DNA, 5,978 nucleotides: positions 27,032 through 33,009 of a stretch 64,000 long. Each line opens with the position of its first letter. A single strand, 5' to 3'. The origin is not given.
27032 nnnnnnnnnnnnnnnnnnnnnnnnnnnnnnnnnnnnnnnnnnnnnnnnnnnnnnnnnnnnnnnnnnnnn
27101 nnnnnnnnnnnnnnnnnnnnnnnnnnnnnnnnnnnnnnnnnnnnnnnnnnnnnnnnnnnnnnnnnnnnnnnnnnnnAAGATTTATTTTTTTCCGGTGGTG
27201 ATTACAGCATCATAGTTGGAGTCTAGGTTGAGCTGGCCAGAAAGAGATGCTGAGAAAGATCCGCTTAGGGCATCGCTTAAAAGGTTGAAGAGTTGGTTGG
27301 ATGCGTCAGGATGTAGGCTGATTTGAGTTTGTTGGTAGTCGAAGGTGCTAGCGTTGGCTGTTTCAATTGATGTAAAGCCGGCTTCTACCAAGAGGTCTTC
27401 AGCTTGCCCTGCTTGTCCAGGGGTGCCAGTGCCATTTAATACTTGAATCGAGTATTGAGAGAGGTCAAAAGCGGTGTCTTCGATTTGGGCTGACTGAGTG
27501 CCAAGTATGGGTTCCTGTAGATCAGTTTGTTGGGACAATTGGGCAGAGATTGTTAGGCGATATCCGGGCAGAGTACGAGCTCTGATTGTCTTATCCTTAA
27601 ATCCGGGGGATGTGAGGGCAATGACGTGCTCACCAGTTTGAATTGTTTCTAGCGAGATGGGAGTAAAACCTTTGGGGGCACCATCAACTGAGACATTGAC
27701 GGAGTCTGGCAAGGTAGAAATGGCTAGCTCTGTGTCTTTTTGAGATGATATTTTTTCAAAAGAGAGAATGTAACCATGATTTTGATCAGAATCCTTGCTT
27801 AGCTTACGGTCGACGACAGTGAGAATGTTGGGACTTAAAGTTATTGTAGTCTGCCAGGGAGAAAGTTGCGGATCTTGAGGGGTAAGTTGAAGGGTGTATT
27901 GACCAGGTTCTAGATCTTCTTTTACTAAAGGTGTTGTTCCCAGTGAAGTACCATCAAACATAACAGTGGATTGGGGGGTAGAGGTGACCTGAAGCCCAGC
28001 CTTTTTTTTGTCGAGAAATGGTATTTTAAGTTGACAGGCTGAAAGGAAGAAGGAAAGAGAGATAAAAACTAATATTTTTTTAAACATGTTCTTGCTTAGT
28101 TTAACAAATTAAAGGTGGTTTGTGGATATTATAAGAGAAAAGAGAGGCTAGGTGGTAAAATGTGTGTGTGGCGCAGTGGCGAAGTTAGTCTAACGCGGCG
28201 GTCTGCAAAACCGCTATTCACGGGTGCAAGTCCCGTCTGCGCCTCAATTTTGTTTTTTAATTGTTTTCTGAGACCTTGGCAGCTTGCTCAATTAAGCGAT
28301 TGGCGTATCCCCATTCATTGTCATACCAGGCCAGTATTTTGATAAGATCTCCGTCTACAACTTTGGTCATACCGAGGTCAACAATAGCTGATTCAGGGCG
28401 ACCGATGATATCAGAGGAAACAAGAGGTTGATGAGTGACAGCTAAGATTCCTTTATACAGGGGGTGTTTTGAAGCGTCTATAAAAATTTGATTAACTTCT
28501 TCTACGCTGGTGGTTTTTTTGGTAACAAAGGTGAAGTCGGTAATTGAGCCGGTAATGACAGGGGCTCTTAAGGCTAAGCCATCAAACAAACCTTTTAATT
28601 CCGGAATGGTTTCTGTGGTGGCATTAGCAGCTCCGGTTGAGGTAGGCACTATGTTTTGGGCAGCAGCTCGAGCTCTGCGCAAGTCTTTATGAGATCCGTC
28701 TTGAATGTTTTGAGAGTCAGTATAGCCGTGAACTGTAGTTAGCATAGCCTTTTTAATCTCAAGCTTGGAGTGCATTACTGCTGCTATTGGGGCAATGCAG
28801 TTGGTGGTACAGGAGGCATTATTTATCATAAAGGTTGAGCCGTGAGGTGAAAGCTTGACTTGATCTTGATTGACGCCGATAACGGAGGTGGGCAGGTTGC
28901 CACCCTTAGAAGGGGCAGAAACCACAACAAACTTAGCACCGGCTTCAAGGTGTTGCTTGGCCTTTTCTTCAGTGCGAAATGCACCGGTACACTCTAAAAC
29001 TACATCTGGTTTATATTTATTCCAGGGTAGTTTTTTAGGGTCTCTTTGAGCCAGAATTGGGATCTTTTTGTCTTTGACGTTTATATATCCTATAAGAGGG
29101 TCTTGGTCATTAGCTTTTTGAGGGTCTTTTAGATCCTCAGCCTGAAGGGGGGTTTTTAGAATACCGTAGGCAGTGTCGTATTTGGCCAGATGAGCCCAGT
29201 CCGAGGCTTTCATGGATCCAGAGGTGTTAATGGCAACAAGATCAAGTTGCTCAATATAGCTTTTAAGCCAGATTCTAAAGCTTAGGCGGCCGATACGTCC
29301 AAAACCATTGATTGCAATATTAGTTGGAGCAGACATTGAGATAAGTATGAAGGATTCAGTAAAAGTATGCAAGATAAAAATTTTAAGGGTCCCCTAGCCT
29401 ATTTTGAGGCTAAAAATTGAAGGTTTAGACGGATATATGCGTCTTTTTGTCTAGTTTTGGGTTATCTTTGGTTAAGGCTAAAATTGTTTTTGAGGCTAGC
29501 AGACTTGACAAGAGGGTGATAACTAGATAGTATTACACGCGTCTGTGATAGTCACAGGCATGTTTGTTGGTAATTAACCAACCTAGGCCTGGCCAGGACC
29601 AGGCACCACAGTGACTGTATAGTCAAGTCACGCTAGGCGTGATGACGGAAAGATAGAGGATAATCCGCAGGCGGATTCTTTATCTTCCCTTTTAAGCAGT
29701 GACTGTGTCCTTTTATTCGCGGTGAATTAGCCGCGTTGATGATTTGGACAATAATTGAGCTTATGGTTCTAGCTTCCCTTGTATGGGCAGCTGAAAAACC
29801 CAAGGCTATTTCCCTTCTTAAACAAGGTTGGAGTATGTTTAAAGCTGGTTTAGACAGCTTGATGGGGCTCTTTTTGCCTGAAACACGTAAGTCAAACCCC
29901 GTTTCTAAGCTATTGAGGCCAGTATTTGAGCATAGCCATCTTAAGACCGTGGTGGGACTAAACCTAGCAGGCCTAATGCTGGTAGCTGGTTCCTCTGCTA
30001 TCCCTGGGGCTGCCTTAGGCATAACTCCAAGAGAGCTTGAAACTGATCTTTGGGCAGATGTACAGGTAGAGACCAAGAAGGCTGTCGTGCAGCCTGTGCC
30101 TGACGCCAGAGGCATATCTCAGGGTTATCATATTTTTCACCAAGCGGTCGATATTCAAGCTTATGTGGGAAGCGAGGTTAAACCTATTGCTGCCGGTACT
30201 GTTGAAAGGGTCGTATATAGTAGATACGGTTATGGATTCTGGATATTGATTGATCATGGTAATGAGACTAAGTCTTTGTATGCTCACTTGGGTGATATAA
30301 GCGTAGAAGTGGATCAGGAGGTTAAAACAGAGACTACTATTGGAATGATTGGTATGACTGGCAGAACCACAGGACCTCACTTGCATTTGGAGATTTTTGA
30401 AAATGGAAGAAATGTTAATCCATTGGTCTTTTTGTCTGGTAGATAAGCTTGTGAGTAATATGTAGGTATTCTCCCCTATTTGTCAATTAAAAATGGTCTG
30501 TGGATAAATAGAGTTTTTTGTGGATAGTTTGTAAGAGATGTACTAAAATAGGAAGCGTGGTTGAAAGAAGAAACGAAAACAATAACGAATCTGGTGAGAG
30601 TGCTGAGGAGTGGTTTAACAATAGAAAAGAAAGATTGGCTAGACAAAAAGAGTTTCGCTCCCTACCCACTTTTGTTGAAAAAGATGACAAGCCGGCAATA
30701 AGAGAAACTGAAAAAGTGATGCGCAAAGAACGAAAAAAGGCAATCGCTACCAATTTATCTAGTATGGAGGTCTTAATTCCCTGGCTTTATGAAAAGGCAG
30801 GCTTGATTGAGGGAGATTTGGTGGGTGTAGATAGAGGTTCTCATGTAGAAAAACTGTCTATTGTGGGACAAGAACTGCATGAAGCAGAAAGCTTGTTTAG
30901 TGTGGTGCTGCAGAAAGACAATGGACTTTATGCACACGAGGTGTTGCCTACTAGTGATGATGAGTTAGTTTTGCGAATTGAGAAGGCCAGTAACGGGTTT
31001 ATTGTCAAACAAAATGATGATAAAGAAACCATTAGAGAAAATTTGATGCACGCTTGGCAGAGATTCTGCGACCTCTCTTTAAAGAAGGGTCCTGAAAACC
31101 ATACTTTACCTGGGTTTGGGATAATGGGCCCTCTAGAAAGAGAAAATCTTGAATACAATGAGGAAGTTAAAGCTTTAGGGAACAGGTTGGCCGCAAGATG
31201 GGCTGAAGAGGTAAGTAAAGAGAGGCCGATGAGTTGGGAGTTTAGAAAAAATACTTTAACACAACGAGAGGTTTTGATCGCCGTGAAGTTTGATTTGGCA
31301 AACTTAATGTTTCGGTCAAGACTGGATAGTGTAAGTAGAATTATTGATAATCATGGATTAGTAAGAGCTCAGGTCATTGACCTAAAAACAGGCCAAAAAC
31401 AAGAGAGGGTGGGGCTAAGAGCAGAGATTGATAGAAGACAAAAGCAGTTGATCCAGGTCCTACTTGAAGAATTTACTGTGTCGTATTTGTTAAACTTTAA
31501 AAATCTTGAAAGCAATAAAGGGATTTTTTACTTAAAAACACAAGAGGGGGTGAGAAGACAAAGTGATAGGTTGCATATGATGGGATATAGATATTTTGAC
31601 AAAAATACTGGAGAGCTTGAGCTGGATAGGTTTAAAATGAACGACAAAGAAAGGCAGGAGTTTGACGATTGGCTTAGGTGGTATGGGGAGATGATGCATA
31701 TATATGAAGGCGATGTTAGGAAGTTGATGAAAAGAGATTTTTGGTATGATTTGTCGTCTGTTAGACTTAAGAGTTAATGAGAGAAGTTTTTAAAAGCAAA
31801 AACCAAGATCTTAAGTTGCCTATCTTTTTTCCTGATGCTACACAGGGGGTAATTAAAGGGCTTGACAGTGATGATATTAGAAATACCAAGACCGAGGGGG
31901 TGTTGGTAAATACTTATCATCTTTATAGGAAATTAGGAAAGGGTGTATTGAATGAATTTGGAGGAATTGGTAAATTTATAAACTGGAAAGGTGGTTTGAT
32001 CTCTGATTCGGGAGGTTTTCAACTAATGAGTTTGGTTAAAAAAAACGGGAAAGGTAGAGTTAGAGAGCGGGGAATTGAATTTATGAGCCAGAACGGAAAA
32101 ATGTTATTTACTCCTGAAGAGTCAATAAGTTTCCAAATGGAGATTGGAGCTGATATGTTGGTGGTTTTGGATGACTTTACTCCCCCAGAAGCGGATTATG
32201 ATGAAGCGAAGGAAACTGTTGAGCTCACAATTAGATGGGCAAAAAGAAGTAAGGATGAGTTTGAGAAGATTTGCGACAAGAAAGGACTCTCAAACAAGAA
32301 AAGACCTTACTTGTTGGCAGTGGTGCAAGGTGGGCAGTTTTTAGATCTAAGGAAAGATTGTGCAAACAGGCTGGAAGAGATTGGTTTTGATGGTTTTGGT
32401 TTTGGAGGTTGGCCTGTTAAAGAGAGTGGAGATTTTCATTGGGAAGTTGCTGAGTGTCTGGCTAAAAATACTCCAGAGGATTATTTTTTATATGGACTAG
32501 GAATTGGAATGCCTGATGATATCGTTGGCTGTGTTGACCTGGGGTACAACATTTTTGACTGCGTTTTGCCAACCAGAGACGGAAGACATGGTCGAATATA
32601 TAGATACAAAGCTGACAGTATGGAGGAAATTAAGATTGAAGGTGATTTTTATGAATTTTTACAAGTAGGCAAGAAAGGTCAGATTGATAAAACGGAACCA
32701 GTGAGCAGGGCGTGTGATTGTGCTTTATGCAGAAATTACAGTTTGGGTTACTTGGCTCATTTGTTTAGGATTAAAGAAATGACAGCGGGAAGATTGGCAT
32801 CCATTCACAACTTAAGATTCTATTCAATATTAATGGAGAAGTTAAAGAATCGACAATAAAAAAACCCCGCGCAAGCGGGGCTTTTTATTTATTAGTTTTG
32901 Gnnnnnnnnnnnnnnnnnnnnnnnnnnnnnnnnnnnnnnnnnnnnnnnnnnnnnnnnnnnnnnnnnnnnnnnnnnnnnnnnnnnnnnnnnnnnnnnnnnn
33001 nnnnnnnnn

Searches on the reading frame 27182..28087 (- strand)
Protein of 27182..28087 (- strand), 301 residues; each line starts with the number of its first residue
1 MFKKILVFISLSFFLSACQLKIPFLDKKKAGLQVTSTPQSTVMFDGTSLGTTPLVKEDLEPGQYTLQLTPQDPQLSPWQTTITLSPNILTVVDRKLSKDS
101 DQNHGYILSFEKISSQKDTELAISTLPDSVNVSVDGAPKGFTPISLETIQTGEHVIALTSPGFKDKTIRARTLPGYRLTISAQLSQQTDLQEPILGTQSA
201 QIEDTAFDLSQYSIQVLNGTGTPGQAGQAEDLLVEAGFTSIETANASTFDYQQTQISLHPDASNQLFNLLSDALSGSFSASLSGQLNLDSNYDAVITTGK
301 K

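Call 3: search_protein_families(library=pfam, proteins=[window:27182-28087:-], max_evalue=0.01)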
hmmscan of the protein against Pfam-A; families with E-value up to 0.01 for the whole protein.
window:27182-28087:- (301 aa): 2 families
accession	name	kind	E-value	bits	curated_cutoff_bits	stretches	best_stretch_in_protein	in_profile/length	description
PF08308.17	PEGA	-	6e-18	65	20.8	2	120-171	3-54/71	PEGA domain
PF13399.11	LytR_C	-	5.5e-10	40.5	22.2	1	211-273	1-61/86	LytR cell envelope-related transcriptional attenuator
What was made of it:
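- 27182..28087 (-): Convergent neighbour: a predicted lipoprotein with two PEGA domains and a LytR_C domain. Possible envelope partner or acceptor; its belonging to the system is inferred. Pfam PEGA at 65 bits and LytR_C at 40.5 bits (call 3).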

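Call 4: search_protein_families(library=ncbifam, proteins=[window:27182-28087:-], max_evalue=0.01)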
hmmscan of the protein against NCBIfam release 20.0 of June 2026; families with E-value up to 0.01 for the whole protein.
window:27182-28087:- (301 aa): 2 families
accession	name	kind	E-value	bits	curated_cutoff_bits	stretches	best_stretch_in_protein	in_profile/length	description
NF047815.1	LIC10124_lipo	equivalog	5.5e-05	21.9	650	0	26-69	266-310/516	LIC10124 family lipoprotein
NF035953.1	integrity_Cei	equivalog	0.00014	21.7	150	1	203-252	72-123/212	envelope integrity protein Cei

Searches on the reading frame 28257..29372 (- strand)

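Call 14: search_protein_families(library=pfam, proteins=[window:28257-29372:-], max_evalue=0.001)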
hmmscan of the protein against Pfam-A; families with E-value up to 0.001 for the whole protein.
window:28257-29372:- (371 aa): 2 families
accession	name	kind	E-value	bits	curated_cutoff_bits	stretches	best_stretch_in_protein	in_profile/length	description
PF02800.25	Gp_dh_C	-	1e-53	181.6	24.4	1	193-350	1-158/158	Glyceraldehyde 3-phosphate dehydrogenase, C-terminal domain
PF00044.30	Gp_dh_N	-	1.3e-25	90.1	31.7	1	18-134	2-100/101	Glyceraldehyde 3-phosphate dehydrogenase, NAD binding domain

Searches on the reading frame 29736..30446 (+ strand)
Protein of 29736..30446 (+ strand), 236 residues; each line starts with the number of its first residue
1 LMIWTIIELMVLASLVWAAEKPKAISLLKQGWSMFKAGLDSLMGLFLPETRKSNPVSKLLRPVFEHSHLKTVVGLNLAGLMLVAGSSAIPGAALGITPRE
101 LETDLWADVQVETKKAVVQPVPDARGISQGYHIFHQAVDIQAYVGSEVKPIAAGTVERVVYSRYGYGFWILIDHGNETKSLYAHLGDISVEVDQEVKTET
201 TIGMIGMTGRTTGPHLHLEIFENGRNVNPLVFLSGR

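Call 14: search_protein_families(library=pfam, proteins=[window:29736-30446:+], max_evalue=0.001)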
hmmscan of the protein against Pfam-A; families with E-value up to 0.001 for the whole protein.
window:29736-30446:+ (236 aa): 1 family
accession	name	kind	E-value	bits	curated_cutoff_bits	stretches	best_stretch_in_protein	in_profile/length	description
PF01551.29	Peptidase_M23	-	1.1e-26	93.3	28.7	1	134-229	2-96/96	Peptidase family M23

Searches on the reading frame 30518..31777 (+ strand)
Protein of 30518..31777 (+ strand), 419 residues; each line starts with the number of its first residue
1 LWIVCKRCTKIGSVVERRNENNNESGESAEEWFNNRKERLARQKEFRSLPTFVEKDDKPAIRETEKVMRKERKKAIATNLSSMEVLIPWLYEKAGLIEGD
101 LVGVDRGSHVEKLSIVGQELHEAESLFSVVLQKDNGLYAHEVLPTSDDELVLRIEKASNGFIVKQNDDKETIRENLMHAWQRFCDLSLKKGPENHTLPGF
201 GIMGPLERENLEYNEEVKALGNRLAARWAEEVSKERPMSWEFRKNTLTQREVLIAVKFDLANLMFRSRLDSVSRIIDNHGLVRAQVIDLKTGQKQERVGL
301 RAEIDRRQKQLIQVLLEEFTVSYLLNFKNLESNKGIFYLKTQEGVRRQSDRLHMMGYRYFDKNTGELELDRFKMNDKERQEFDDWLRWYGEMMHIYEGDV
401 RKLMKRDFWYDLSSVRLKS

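Call 14: search_protein_families(library=pfam, proteins=[window:30518-31777:+], max_evalue=0.001)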
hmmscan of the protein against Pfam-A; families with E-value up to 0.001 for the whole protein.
window:30518-31777:+ (419 aa): 1 family
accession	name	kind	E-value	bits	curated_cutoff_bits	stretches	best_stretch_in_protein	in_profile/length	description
PF12705.13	PDDEXK_1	-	0.0002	21.9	22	1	214-392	86-220/247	PD-(D/E)XK nuclease superfamily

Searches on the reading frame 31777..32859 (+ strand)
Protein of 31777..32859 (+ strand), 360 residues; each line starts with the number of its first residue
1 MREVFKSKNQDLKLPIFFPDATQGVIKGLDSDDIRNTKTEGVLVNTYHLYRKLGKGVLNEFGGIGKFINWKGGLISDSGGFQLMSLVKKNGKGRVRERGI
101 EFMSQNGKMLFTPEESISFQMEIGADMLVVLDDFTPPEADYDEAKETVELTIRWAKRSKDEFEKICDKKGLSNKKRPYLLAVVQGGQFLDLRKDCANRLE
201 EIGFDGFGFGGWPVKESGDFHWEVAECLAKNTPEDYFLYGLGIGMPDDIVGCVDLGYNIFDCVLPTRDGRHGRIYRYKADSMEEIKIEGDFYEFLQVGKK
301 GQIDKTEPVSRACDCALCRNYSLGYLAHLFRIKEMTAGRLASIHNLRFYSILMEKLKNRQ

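Call 15: search_protein_families(library=pfam, proteins=[window:31777-32859:+], max_evalue=0.001)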
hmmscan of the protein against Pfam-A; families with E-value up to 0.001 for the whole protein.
window:31777-32859:+ (360 aa): 1 family
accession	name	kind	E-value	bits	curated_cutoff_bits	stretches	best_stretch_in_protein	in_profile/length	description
PF01702.25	TGT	-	1.8e-91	307.3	26.3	1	6-358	9-337/357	Queuine tRNA-ribosyltransferase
